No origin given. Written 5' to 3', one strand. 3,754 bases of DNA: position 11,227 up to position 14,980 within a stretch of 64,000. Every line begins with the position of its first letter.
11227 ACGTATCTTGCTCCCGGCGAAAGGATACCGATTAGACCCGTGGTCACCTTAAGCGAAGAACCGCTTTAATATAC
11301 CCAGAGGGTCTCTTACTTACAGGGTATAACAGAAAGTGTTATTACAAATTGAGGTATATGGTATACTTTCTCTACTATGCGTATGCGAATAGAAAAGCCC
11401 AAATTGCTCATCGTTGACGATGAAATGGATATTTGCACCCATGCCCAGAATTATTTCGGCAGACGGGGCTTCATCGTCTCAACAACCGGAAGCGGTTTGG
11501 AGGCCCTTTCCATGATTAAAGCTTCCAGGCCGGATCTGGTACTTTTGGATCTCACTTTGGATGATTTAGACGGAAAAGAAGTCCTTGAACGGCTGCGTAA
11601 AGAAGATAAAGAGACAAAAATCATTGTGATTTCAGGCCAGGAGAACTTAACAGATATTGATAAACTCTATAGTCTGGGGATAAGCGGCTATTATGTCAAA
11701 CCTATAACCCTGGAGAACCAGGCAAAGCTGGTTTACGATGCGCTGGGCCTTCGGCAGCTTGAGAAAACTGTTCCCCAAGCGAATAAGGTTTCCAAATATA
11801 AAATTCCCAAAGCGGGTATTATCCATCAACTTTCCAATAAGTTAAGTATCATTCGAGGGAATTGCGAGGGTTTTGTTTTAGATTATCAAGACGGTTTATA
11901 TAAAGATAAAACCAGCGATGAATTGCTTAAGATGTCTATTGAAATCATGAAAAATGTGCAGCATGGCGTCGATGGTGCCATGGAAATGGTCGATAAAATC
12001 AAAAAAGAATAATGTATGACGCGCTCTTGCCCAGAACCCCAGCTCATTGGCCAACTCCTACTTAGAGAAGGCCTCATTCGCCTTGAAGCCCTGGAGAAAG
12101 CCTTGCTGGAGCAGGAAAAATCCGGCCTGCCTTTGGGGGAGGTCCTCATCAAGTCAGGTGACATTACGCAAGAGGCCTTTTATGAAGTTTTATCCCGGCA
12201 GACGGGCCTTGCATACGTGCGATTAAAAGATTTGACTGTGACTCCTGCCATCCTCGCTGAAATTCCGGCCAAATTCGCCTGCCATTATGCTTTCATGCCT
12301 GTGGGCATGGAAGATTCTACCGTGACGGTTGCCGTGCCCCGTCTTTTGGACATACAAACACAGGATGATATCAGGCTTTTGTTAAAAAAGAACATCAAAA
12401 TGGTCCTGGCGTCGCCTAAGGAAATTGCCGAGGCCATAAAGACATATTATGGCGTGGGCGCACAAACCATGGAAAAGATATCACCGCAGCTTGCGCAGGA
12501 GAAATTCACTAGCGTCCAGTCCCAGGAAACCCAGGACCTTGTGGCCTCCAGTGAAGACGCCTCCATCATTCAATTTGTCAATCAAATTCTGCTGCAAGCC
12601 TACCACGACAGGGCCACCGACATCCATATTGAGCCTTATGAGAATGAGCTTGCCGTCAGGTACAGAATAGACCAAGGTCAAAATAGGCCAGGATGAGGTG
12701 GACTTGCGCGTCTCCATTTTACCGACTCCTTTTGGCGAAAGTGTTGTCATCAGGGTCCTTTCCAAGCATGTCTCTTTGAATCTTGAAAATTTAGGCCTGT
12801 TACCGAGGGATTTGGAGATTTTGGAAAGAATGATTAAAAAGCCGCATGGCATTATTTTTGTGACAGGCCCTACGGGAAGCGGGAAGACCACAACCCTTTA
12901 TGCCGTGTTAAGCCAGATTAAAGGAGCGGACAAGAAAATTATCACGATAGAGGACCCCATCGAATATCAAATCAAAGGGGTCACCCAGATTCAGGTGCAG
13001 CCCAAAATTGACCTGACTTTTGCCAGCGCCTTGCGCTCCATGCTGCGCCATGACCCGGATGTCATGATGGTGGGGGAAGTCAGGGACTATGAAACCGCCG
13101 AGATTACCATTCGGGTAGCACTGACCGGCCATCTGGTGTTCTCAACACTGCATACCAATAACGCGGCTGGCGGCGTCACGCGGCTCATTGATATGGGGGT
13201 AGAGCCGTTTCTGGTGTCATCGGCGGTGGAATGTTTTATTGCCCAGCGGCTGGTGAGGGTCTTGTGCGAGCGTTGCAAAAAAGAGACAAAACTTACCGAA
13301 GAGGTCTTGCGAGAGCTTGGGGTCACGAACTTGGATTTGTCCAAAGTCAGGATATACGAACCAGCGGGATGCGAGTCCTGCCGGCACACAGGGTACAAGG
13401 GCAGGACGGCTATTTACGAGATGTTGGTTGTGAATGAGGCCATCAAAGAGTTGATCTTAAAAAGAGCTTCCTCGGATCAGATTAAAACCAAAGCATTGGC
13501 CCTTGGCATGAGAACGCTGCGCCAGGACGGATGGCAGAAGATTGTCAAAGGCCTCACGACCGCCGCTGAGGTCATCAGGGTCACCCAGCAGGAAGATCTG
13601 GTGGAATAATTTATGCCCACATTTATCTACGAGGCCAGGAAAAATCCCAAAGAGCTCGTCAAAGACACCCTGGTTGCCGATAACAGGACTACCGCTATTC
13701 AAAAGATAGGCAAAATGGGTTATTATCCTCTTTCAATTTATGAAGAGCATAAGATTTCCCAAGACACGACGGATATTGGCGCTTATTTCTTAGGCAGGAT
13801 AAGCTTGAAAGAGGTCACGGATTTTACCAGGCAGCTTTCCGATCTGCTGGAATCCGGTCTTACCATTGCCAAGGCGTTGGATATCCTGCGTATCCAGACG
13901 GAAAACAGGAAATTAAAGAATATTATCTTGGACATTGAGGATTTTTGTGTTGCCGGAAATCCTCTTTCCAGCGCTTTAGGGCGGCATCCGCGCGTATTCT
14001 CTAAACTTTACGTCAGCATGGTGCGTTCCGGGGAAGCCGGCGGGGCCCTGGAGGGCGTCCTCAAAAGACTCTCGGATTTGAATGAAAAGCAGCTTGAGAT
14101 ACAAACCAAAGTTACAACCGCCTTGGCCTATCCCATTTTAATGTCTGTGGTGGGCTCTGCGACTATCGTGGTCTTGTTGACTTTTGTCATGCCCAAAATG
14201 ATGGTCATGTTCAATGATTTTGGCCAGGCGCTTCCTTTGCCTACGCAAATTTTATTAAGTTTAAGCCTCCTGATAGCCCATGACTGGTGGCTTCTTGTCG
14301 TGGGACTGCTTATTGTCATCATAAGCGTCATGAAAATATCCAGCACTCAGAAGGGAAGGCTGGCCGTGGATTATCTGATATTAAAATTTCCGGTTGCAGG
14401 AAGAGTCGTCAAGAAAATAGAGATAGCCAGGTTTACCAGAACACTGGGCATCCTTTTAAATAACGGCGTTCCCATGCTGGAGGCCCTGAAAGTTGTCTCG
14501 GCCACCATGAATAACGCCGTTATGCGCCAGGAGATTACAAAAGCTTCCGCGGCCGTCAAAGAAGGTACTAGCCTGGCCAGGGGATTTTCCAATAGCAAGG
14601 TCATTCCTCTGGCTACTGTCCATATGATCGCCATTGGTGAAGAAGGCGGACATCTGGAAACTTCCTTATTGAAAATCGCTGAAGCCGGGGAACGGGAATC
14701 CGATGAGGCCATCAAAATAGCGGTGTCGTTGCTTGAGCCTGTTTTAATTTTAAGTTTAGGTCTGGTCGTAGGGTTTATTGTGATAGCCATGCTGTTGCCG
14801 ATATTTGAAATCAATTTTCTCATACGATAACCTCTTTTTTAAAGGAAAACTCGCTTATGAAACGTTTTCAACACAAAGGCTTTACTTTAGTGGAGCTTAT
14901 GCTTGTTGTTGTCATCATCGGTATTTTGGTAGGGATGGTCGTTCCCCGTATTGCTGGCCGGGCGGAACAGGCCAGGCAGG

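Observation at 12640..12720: gspE is split by an internal ~100-nt out-of-frame deletion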

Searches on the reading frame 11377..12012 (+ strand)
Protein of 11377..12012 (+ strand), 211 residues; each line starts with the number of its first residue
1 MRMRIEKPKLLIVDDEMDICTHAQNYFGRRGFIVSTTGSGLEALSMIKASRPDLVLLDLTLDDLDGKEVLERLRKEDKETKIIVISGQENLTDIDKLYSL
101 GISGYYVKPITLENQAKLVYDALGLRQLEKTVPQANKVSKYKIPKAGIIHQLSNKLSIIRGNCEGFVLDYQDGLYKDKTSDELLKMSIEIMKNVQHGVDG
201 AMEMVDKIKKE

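Call 16: find_encoding_contigs(protein=window:11377-12012:+, flank=6000, max_places=10)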
Protein window:11377-12012:+ (211 aa): 1 contig read that carries it; 1 place shown.
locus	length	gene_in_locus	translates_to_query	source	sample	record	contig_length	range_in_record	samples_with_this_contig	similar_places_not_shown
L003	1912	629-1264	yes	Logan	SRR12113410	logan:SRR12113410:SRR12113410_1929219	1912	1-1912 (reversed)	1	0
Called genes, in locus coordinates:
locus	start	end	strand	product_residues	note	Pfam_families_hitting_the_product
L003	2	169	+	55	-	?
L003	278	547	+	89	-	-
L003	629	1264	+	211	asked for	PF00072:Response_reg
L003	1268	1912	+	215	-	?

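Call 40: search_protein_families(library=pfam, proteins=[window:11377-12009:+], max_evalue=0.001)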
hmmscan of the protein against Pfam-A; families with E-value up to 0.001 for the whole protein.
window:11377-12009:+ (211 aa): 1 family
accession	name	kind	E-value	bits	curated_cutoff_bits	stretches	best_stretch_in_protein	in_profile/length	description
PF00072.30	Response_reg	-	4e-24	85.3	30.2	1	11-114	2-105/111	Response regulator receiver domain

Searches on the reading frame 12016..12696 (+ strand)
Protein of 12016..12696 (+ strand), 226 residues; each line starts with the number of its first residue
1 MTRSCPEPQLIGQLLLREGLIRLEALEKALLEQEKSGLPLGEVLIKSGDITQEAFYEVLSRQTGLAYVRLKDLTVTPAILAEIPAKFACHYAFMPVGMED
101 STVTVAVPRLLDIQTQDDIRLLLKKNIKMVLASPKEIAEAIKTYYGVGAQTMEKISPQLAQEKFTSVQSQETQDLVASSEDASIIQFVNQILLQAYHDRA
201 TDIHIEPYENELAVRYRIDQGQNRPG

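Call 9: search_protein_families(library=pfam, proteins=[window:12016-12693:+], max_evalue=0.01)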
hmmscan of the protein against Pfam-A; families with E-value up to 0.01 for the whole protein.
window:12016-12693:+ (226 aa): 2 families
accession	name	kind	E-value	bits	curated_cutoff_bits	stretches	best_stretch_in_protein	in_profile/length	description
PF05157.20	MshEN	-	5.5e-19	68.4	23.1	1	64-148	2-87/90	MshEN domain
PF00437.27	T2SSE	-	3.2e-07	29.8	24.9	1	179-220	3-44/370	Type II/IV secretion system protein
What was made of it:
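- Checked: Profile positions 45-83 are absent (call 9).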

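Call 14: find_encoding_contigs(protein=window:12016-12696:+, flank=6000, max_places=10)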
Protein window:12016-12696:+ (226 aa): no gene with exactly this product is on record in the collection.

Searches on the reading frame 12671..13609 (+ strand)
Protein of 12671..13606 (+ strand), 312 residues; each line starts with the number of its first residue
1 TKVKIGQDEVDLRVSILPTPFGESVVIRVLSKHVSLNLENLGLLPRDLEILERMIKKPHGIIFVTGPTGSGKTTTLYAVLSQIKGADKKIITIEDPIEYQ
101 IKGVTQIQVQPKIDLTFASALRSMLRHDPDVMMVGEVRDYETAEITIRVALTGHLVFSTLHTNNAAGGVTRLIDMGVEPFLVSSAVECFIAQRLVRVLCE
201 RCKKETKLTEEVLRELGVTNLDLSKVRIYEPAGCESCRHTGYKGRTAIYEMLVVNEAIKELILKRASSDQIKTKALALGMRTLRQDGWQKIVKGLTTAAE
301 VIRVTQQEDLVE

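Call 9: search_protein_families(library=pfam, proteins=[window:12671-13606:+], max_evalue=0.01)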
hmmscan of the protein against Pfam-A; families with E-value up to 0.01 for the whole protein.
window:12671-13606:+ (312 aa): 15 families
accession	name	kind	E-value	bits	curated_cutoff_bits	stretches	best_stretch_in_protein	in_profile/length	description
PF00437.27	T2SSE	-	3.6e-108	361.9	24.9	1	2-303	84-370/370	Type II/IV secretion system protein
PF01637.24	ATPase_2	-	1.5e-05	25.3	33.2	1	48-123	8-84/225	ATPase domain predominantly from Archaea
PF13401.12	AAA_22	-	2.1e-05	25.3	27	1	58-96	4-42/130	AAA domain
PF25199.1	nSTAND_NTPase5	-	3.2e-05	24.2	34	1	56-109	38-92/145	Novel STAND NTPase 5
PF13191.12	AAA_16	-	0.00055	20.9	32.6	1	52-90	17-53/167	AAA ATPase domain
PF13604.12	AAA_30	-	0.00083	19.6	27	1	49-91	8-50/191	AAA domain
PF13476.12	AAA_23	-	0.00097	20.3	27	1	36-80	2-40/201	AAA domain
PF20720.3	nSTAND3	-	0.0011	19.1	27.2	1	58-97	16-55/155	Novel STAND NTPase 3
PF03215.21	Rad17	-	0.0028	18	23.8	0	56-86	42-71/186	Rad17 P-loop domain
PF02562.22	PhoH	-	0.0033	17.4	27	1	54-118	15-81/205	PhoH-like protein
PF13086.12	AAA_11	-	0.0053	17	27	0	49-84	8-49/257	AAA domain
PF13555.12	AAA_29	-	0.006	16.7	27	0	57-80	20-43/61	P-loop containing region of AAA domain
PF05970.20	PIF1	-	0.0068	16.4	25.9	0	49-93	12-56/223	PIF1-like helicase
PF02492.25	cobW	-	0.0068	16.4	20.7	0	62-93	3-33/180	CobW/HypB/UreG, nucleotide-binding domain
PF00005.33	ABC_tran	-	0.0073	17.3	25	0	60-99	12-51/137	ABC transporter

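Call 15: find_encoding_contigs(protein=window:12698-13609:+, flank=6000, max_places=10)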
Protein window:12698-13609:+ (303 aa): no gene with exactly this product is on record in the collection.
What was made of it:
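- No exact ORF1 or ORF2 product is on record in any public assembly (calls 14, 15).
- Tried and rejected: Exact-product look-ups of ORF1 (226 aa) and ORF2 (303 aa from GTG 12698): neither is on record (calls 14, 15).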

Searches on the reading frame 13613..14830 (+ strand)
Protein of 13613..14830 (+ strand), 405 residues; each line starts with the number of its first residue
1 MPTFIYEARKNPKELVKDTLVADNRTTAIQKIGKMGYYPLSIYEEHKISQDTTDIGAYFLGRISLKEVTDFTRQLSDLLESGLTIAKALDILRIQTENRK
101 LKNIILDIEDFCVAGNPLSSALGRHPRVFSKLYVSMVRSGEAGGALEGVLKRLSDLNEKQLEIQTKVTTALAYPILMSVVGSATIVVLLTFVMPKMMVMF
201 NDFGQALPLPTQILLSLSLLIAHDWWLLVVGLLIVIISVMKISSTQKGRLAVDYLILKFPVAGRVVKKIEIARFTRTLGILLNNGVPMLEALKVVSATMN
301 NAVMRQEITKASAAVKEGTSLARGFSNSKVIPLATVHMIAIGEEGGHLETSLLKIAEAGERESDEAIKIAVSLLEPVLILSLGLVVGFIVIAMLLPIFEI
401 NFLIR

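Call 8: find_encoding_contigs(protein=window:13613-14830:+, flank=6000, max_places=10)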
Protein window:13613-14830:+ (405 aa): 2 contigs read that carry it; 2 places shown.
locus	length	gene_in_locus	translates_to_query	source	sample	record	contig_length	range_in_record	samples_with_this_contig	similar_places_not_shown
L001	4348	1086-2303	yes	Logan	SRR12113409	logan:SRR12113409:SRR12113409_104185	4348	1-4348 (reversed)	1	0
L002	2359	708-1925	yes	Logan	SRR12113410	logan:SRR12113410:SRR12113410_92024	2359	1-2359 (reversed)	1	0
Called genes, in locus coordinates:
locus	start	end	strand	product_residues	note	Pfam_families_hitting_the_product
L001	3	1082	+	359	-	?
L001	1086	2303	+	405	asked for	PF28597:T2SSF_N, PF00482:T2SSF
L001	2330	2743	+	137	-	PF07963:N_methyl, PF08334:T2SSG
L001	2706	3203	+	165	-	-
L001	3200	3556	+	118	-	-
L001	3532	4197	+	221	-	PF07963:N_methyl (weak)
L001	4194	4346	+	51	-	?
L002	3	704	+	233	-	?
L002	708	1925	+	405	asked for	PF28597:T2SSF_N, PF00482:T2SSF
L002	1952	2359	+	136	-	?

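Call 29: list_cluster_members(proteins=[L001:3-1079:+, L003:1268-1912:+, L002:3-701:+])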
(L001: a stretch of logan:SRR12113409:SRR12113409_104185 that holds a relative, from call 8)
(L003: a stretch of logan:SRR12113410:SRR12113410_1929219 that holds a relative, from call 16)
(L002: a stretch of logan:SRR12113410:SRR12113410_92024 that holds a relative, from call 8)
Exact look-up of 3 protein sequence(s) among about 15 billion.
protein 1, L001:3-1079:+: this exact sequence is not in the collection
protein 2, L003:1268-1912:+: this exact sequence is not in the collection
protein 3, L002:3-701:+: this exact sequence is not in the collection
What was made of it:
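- Tried and rejected: Cluster look-ups of the cut Logan gene products: not in the collection (call 29).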

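Call 36: search_protein_families(library=ncbifam, proteins=[window:13613-14827:+], max_evalue=0.00001)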
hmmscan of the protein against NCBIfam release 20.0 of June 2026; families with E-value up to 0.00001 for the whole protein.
window:13613-14827:+ (405 aa): 6 families
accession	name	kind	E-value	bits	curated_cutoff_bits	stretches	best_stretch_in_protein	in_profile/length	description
TIGR02120.1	GspF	equivalog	3.7e-116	388.7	424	1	5-404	2-401/401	type II secretion system inner membrane protein GspF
NF052607.1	T4PiliAsmPilCThrm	equivalog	2.7e-92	309.9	700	1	1-400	1-400/406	type IV pilus assembly protein PilC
NF052606.1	T4PiliAsmPilCMyx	equivalog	7.3e-89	298.5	700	1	2-401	20-415/419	type IV pilus assembly protein PilC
NF047826.1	T3SSXpsF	equivalog_domain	1.5e-82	277.6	650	1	1-400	1-400/405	type II secretion system protein XpsF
NF007861.0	PRK10573.1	equivalog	9.2e-70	235.7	401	1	10-400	13-394/401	protein transport protein HofC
NF041012.2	T4P_ComGB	equivalog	1.7e-39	136.1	240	1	67-399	2-329/332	competence type IV pilus assembly protein ComGB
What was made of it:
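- On Type II secretion system operon: GspF TIGR02120 scores 388.7 bits, below its cut-off of 424 (call 36).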
